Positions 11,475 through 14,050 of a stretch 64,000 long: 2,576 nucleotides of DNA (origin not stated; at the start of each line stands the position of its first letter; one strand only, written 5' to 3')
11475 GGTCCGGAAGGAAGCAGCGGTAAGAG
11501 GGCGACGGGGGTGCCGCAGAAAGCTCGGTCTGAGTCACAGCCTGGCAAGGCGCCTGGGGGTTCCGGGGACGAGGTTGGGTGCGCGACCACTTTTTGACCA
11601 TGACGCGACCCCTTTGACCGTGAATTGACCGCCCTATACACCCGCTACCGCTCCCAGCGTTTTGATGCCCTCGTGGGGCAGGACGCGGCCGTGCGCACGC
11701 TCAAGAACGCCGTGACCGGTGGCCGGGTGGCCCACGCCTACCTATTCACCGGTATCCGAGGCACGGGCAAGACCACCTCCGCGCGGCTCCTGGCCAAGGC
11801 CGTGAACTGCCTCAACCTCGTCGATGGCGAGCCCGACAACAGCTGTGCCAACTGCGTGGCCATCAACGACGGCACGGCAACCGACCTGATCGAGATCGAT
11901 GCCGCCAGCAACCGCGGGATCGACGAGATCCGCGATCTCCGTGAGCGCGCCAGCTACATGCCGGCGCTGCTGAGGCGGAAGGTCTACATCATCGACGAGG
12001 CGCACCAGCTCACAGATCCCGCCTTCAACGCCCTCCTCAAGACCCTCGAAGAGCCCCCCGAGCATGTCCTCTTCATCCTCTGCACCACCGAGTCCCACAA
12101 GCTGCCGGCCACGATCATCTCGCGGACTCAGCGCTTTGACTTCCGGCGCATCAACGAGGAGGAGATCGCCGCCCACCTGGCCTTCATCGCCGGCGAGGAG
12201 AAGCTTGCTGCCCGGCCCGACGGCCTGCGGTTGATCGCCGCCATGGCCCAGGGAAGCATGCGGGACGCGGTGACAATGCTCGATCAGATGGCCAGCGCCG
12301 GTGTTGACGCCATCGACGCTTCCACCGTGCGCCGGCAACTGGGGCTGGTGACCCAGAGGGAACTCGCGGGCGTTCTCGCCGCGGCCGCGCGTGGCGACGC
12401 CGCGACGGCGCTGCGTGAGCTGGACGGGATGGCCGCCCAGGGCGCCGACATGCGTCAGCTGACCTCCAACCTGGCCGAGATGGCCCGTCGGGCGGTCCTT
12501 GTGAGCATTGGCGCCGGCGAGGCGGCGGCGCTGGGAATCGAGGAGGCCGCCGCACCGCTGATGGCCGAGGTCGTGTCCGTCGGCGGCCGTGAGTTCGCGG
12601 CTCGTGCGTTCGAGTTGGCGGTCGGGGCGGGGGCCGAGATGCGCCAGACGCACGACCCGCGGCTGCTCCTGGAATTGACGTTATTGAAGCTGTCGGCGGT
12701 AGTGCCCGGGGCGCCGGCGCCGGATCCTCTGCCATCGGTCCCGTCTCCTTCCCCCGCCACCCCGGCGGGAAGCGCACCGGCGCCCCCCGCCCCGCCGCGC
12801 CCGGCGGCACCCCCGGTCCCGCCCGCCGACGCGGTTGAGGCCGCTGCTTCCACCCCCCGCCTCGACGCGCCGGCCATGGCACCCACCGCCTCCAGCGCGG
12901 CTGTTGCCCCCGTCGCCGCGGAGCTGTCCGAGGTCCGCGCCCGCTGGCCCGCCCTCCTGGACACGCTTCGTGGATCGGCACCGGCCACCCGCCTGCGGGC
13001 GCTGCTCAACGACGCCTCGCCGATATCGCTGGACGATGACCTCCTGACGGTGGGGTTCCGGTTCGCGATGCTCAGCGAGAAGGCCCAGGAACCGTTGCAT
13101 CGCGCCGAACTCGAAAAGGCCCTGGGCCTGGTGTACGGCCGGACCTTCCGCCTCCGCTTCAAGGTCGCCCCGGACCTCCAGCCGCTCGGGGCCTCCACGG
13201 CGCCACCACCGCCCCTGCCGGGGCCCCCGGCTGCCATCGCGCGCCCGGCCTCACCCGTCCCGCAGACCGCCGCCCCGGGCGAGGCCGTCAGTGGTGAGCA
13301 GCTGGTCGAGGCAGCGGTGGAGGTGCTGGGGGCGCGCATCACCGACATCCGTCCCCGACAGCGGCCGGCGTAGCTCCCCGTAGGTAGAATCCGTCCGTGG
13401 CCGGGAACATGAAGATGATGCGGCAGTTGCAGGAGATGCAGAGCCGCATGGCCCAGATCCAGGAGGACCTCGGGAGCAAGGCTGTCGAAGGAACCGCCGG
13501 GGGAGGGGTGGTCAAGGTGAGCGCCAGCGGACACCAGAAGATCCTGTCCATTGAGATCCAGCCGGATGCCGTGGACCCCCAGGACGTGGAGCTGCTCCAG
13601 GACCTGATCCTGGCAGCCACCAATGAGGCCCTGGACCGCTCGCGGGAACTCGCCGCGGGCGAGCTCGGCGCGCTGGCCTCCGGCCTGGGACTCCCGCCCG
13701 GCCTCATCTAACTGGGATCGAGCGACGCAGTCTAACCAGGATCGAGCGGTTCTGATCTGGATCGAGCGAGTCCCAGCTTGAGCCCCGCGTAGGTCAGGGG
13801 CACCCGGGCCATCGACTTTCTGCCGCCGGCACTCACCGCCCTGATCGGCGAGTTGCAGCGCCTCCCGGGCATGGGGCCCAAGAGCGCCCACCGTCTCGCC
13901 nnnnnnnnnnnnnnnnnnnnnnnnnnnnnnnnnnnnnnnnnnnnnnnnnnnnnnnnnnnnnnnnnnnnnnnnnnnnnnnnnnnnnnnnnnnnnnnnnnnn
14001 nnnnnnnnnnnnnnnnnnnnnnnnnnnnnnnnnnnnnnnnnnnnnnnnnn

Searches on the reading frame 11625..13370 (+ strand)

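Call 52: search_protein_families(library=pfam, proteins=[window:11625-13370:+])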
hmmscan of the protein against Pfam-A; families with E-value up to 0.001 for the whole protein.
window:11625-13370:+ (582 aa): 9 families
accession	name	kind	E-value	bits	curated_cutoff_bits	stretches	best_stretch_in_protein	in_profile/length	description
PF13177.12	DNA_pol3_delta2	-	7.3e-43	146.8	27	1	19-176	2-160/161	DNA polymerase III, delta subunit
PF12169.13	DNA_pol3_gamma3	-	1.4e-14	54.6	24.4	1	231-359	2-130/143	DNA polymerase III subunits gamma and tau domain III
PF22608.2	DNAX_ATPase_lid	-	2e-10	40.7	27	1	180-222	1-43/49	DNA polymerase III clamp loader subunit, ATPase lid domain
PF00004.35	AAA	-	2.2e-10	41.5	21.2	1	40-174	2-126/131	ATPase family associated with various cellular activities (AAA)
PF13401.12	AAA_22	-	1.3e-07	32.5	27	1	39-155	8-123/130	AAA domain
PF20964.2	DnaX_C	-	7.2e-06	26.4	26.2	1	434-535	9-108/113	DNA polymerase III subunit tau, C-terminal domain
PF13604.12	AAA_30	-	7.2e-06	26.3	27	1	38-150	20-121/191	AAA domain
PF13173.12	AAA_14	-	0.00058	20.3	27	0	38-156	4-99/129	AAA domain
PF07728.20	AAA_5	-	0.00085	19.8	22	0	40-145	3-94/139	AAA domain (dynein-related subfamily)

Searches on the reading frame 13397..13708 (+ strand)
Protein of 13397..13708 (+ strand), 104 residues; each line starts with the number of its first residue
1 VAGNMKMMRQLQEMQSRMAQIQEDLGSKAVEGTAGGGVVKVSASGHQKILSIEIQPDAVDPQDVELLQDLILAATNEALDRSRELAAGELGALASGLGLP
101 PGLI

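Call 31: list_cluster_members(proteins=[L081:1947-2240:+, P0018, window:13397-13708:+])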
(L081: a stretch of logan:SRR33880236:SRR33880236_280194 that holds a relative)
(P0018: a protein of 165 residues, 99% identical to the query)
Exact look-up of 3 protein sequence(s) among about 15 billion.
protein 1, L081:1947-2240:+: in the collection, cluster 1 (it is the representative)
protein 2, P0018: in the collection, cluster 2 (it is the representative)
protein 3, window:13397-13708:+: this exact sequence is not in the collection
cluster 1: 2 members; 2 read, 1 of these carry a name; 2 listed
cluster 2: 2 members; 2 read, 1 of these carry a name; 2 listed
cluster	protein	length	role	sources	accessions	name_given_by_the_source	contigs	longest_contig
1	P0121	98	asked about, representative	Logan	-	-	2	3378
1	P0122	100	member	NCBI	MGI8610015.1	MAG: YbaB/EbfC family nucleoid-associated protein [Candidatus Dormibacteria bacterium]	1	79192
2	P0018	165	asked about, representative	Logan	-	-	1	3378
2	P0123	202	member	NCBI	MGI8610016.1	MAG: recombination mediator RecR [Candidatus Dormibacteria bacterium]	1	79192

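Call 52: search_protein_families(library=pfam, proteins=[window:13397-13708:+])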
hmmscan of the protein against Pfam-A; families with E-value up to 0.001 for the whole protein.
window:13397-13708:+ (104 aa): 1 family
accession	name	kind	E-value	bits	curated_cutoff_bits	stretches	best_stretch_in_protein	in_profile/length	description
PF02575.21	YbaB_DNA_bd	-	4.1e-31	107.4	25.5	1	8-97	1-90/91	YbaB/EbfC DNA-binding family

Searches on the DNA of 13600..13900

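Call 49: search_rna_families(source=window, start=13600, end=13900, threshold=evalue, max_evalue=10)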
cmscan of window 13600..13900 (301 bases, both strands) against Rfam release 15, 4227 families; matches with E-value up to 10: 2.
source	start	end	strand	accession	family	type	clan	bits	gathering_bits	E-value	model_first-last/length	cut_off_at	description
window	13698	13804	-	RF00463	ApoB_5_CRE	Cis-reg;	-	15.5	55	7.1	1-127/127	no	Apolipoprotein B (apoB) 5' UTR cis-regulatory element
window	13830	13853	-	RF04163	mir-8364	Gene; miRNA;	-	14.4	67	7.6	19-42/61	no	mir-8364 microRNA precursor family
